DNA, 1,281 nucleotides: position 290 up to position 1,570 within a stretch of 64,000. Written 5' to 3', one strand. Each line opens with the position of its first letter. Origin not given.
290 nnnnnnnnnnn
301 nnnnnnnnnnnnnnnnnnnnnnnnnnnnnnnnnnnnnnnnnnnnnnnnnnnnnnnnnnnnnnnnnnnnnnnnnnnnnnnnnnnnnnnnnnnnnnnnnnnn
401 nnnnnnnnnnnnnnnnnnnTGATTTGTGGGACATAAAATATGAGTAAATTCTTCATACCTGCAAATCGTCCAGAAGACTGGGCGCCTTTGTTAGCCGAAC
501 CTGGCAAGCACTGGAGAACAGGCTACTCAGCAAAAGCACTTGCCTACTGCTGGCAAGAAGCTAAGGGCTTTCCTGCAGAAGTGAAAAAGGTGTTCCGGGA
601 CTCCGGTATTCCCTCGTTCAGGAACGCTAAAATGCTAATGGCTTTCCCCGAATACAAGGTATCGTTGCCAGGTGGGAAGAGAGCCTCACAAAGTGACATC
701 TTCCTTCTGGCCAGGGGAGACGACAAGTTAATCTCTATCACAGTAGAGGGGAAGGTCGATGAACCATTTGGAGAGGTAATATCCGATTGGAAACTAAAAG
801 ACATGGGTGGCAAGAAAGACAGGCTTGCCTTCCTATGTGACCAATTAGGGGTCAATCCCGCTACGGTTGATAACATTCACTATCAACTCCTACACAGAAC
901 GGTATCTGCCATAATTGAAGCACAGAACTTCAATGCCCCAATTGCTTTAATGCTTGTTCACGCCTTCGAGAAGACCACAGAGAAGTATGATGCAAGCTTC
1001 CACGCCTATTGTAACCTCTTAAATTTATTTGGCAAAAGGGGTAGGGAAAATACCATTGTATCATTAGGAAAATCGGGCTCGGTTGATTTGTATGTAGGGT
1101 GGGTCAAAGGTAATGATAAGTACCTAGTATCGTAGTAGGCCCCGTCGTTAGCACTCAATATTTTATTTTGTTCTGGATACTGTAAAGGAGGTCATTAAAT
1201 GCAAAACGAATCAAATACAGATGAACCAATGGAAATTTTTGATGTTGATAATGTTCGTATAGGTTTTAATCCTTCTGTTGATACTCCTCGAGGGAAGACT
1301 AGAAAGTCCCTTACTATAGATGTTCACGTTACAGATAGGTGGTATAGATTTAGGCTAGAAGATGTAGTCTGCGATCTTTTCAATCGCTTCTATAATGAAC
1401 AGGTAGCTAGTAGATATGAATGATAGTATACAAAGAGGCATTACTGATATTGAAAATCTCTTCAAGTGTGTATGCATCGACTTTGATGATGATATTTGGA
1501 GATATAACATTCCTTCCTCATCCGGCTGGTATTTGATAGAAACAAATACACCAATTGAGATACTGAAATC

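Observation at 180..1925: Four-gene cassette with two predicted nucleases and two tiny partner proteins: candidate undescribed defence or addiction module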

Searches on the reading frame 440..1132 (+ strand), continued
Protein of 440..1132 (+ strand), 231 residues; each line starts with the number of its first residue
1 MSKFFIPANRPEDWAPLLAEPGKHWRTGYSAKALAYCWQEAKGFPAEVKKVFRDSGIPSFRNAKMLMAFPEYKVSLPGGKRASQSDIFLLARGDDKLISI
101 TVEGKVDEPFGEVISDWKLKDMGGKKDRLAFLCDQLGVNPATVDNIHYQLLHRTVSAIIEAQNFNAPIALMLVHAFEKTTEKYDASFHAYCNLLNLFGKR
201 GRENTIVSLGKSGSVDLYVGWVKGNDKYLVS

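Call 90: get_annotated_region(hit=H3, flank=5000)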
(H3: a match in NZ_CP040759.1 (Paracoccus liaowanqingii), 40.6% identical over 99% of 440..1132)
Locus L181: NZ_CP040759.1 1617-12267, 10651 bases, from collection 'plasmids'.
description: Paracoccus liaowanqingii strain 2251 plasmid unnamed8, complete sequence
organism: Paracoccus liaowanqingii (NCBI taxid 2560053)
taxonomy: Bacteria; Pseudomonadota; Alphaproteobacteria; Rhodobacterales; Paracoccaceae; Paracoccus; Paracoccus liaowanqingii
host: -; source: Tibetan antelope,cell culture,feces; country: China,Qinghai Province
typing (MOB-suite, as given by PLSDB): non-mobilizable
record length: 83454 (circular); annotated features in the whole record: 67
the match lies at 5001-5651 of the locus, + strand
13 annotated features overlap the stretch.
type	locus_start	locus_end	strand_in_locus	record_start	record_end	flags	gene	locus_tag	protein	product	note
CDS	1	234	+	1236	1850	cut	-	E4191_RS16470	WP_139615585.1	ParA family protein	-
CDS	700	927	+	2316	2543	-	-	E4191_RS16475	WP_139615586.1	hypothetical protein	-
CDS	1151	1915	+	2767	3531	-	-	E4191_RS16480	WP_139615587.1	hypothetical protein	-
CDS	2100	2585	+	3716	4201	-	-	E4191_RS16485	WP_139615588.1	hypothetical protein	-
CDS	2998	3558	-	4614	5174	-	-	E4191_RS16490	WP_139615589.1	hypothetical protein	-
CDS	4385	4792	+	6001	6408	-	-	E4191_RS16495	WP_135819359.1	BLUF domain-containing protein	-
CDS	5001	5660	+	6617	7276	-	-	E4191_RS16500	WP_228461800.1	hypothetical protein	-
CDS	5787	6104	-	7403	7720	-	-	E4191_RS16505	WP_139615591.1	hypothetical protein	-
CDS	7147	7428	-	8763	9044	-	-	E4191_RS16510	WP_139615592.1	hypothetical protein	-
CDS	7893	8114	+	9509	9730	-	-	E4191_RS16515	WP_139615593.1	hypothetical protein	-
CDS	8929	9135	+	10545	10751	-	-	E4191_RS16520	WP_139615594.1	hypothetical protein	-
CDS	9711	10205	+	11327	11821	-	-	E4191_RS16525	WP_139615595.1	hypothetical protein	-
CDS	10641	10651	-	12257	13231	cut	-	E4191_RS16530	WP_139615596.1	chemotaxis protein CheB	-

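Call 91: get_annotated_region(hit=H4, flank=5000)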
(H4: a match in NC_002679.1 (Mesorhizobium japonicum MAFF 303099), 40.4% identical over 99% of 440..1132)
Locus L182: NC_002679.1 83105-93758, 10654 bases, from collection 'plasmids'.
description: Mesorhizobium japonicum MAFF 303099 plasmid pMLa, complete sequence
organism: Mesorhizobium japonicum MAFF 303099 (NCBI taxid 266835)
taxonomy: Bacteria; Pseudomonadota; Alphaproteobacteria; Hyphomicrobiales; Phyllobacteriaceae; Mesorhizobium; Mesorhizobium japonicum; Mesorhizobium japonicum MAFF 303099
host: -; source: -; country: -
typing (MOB-suite, as given by PLSDB): conjugative; relaxase MOBP,MOBP; mating-pair formation MPF_T
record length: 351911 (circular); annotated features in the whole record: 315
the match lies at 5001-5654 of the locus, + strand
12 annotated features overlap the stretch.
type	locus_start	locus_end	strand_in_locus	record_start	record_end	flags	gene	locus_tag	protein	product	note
CDS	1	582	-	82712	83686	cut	nadA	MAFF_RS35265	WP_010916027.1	quinolinate synthase NadA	GO:0009435 - NAD biosynthetic process [Evidence IEA]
CDS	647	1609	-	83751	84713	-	-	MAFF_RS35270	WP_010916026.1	membrane protein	-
CDS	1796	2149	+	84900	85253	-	-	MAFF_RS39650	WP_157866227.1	hypothetical protein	-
CDS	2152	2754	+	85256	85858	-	-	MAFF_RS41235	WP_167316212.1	cold-shock protein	-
CDS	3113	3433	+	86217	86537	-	-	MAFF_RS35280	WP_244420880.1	hypothetical protein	-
CDS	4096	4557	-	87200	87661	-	-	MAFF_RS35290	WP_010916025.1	hypothetical protein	-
CDS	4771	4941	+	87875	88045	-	-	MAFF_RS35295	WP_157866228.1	hypothetical protein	-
CDS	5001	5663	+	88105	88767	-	-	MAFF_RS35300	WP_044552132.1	hypothetical protein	-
CDS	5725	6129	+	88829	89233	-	-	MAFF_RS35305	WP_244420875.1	hypothetical protein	-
CDS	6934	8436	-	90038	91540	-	-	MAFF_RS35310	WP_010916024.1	inorganic triphosphatase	-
CDS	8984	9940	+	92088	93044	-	aepX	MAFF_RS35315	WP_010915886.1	phosphoenolpyruvate mutase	GO:0019634 - organic phosphonate metabolic process [Evidence IEA]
CDS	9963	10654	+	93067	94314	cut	-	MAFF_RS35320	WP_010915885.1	aminotransferase class I/II-fold pyridoxal phosphate-dependent enzyme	GO:0009058 - biosynthetic process [Evidence IEA]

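Call 108: search_protein_families(library=padloc, proteins=[L177:1469-2239:-, L177:2315-2842:-, L177:2996-3394:-, L177:3390-3983:-, L179:2984-3406:+, L179:3406-4464:+, L179:4568-4879:+, L179:5405-5971:-], max_evalue=0.001)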
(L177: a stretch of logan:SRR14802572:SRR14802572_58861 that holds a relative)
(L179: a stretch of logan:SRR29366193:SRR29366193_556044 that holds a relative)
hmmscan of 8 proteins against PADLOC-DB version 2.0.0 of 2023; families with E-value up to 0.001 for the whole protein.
L177:1469-2239:- (257 aa): 0 families

L177:2315-2842:- (176 aa): 0 families

L177:2996-3394:- (133 aa): 0 families

L177:3390-3983:- (198 aa): 0 families

L179:2984-3406:+ (141 aa): 2 families
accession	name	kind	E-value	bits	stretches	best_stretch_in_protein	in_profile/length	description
PDLC03208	mREase_II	-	1.7e-07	29.5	1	33-134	20-123/143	Type II methyl-directed restriction enzyme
PDLC03212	mREase_II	-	3.7e-07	28.2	1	38-80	33-75/161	Type II methyl-directed restriction enzyme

L179:3406-4464:+ (353 aa): 0 families

L179:4568-4879:+ (104 aa): 3 families
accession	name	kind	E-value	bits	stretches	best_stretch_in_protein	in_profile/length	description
PDLC00337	PtuB1|PtuB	-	9.3e-05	20.4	1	51-80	82-111/216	Unknown function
PDLC00315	PtuB1|PtuB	-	0.00028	18.7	1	6-78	20-81/227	Unknown function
PDLC00316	PtuB1|PtuB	-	0.00068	17.3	1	4-84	52-132/301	Unknown function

L179:5405-5971:- (189 aa): 0 families
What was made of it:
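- L179 has an mREase_II-like gene next to the module (call 108).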

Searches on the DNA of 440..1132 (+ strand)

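Call 94: search_rna_families(sources=[L179, L010, L177], threshold=gathering)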
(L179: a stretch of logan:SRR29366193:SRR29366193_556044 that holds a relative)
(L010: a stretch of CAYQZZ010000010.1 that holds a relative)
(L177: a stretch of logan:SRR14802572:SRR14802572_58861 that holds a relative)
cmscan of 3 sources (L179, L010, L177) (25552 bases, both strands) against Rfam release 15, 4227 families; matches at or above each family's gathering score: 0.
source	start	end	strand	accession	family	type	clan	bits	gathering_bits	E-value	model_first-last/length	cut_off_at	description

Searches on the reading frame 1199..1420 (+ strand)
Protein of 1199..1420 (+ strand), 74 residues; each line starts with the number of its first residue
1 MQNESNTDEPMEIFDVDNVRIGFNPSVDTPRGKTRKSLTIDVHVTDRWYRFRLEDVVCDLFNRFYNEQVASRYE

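Call 6: search_protein_families(library=pfam, proteins=[window:1199-1420:+], max_evalue=1)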
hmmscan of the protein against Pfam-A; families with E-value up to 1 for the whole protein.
window:1199-1420:+ (74 aa): 0 families

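Call 7: search_protein_families(library=padloc, proteins=[window:1199-1420:+], max_evalue=1)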
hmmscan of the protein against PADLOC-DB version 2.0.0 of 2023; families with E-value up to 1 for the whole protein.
window:1199-1420:+ (74 aa): 0 families

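Call 8: search_protein_families(library=ncbifam, proteins=[window:1199-1420:+], max_evalue=1)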
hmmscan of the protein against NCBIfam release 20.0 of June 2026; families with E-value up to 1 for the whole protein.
window:1199-1420:+ (74 aa): 0 families

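Call 47: find_homologous_proteins(query=window:1199-1420:+, max_evalue=0.1)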
Query window:1199-1420:+ (74 aa): 3 proteins with E <= 0.1 among 3 candidates.
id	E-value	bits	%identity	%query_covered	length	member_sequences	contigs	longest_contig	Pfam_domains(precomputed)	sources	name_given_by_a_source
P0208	8.6e-44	164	100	100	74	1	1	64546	-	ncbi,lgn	-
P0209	5.0e-36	140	81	100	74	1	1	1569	-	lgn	-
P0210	2.6e-28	115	72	97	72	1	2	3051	-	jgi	-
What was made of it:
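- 1199..1423 (+): Gene C: 74-aa orphan-like protein with a strong SD (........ at 1185-1192); an independent unit. Only 2 homologues among 5.8 billion clusters (call 47).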

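Call 49: find_encoding_contigs(protein=P0209, flank=5000, max_places=3)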
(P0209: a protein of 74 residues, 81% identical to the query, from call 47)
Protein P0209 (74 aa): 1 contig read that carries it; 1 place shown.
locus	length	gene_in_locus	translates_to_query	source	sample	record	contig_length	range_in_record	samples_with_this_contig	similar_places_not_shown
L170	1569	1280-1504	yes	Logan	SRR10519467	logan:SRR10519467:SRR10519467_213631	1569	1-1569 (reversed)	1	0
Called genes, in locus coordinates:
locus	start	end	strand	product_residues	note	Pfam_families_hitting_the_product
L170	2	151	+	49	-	?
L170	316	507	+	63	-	-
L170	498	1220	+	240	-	PF22187:DUF6946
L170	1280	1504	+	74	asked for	-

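Call 50: find_encoding_contigs(protein=P0210, flank=5000, max_places=3)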
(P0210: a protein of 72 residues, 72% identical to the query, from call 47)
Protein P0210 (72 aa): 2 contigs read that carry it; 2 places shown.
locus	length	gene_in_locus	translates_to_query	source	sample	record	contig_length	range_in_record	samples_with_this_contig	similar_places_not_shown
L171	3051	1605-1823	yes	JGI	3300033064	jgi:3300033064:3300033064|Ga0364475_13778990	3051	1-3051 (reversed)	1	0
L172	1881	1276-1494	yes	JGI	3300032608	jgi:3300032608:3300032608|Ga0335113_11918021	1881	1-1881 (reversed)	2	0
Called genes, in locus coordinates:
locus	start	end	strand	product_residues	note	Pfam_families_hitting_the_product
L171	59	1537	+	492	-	-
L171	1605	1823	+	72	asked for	-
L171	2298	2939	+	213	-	-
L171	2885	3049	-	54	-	?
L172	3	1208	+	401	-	?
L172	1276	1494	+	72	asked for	-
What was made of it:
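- C occurs alone (call 50).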

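Call 70: search_protein_families(library=phrogs, proteins=[window:1199-1420:+], max_evalue=0.01)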
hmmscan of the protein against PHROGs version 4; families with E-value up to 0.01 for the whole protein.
window:1199-1420:+ (74 aa): 0 families

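Call 79: search_protein_families(library=pfam, proteins=[L171:59-1534:+, L171:2298-2936:+], max_evalue=0.01)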
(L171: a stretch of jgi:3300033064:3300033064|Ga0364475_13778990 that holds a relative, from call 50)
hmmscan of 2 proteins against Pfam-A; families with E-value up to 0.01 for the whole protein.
L171:59-1534:+ (492 aa): 5 families
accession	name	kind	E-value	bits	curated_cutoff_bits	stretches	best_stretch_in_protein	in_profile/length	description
PF00753.33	Lactamase_B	-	3.9e-19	69.8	22.7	1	97-288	2-192/196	Metallo-beta-lactamase superfamily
PF00932.25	LTD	-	2.7e-17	63.6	34.3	1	385-492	7-107/109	Lamin Tail Domain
PF12706.13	Lactamase_B_2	-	1.9e-05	24.8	27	1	133-246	26-150/200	Beta-lactamase superfamily domain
PF16661.11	Lactamase_B_6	-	0.0033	17.2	27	1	105-162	1-62/193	Metallo-beta-lactamase superfamily domain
PF25281.1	MBL_MAP1B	-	0.0093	15.4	37.6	0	97-171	27-101/279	MAP1B MBL-like domain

L171:2298-2936:+ (213 aa): 0 families
